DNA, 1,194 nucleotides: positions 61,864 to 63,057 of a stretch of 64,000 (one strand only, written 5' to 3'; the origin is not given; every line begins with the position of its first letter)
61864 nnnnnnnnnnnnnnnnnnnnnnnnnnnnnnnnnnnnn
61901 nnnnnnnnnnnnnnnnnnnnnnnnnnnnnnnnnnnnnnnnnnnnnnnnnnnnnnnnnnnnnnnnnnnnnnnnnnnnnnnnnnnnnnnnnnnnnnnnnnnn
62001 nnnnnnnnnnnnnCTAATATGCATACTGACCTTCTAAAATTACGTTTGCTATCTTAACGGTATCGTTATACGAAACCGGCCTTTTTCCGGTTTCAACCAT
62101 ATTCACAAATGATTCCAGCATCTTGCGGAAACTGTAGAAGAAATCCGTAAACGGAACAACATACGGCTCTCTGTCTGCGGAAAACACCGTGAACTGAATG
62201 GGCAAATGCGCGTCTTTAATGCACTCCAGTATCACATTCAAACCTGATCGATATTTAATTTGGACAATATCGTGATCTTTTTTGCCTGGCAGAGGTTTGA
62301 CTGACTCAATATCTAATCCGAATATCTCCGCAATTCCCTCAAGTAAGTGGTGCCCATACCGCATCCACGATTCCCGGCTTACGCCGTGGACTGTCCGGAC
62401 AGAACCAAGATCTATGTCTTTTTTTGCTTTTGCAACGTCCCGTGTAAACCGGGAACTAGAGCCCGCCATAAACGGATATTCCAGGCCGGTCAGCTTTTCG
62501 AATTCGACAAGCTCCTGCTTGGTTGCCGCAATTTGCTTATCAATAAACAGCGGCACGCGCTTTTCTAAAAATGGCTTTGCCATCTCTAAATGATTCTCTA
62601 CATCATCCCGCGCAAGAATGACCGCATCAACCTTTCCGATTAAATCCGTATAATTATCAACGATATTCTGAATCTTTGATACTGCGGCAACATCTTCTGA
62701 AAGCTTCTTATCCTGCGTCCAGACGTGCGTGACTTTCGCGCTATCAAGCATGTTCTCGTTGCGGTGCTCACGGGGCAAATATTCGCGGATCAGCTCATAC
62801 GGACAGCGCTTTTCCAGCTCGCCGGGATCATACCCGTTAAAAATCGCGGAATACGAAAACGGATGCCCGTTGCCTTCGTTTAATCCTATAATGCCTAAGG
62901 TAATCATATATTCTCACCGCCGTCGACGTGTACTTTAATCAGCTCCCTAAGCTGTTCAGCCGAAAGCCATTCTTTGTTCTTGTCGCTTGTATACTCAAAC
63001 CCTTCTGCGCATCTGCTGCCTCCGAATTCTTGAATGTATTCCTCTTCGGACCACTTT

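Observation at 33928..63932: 30 kb co-directional array encoding what look like three parallel nonulosonic (sialic-acid-like) sugar pathways with several tailoring enzymes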

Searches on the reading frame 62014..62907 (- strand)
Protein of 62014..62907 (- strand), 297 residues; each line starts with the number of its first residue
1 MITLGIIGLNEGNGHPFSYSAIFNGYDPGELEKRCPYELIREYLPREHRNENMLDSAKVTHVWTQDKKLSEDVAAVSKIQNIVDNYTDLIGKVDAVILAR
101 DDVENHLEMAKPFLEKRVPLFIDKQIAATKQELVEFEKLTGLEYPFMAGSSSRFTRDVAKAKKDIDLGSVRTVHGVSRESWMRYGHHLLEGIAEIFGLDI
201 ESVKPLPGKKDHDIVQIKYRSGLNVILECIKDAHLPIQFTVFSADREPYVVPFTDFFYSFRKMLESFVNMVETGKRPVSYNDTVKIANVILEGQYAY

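Call 6: search_protein_families(library=pfam, proteins=[window:62014-62907:-], max_evalue=0.01)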
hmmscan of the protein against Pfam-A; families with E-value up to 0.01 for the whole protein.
window:62014-62907:- (297 aa): 1 family
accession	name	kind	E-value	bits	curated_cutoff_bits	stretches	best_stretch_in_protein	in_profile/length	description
PF01408.29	GFO_IDH_MocA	-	7.1e-06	27.1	24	1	54-135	23-104/120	Oxidoreductase family, NAD-binding Rossmann fold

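Call 28: search_protein_families(library=ncbifam, proteins=[window:62014-62907:-], max_evalue=0.001)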
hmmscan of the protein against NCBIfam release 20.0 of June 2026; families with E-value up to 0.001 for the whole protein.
window:62014-62907:- (297 aa): 2 families
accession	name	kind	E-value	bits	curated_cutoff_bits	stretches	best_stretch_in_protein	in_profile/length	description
TIGR04380.1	myo_inos_iolG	equivalog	1.3e-06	27.5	355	1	54-178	24-150/330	inositol 2-dehydrogenase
NF040723.1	UDP-GlcNAcDh_Arch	equivalog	7.5e-05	22.4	450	1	54-176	22-144/302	UDP-N-acetylglucosamine 3-dehydrogenase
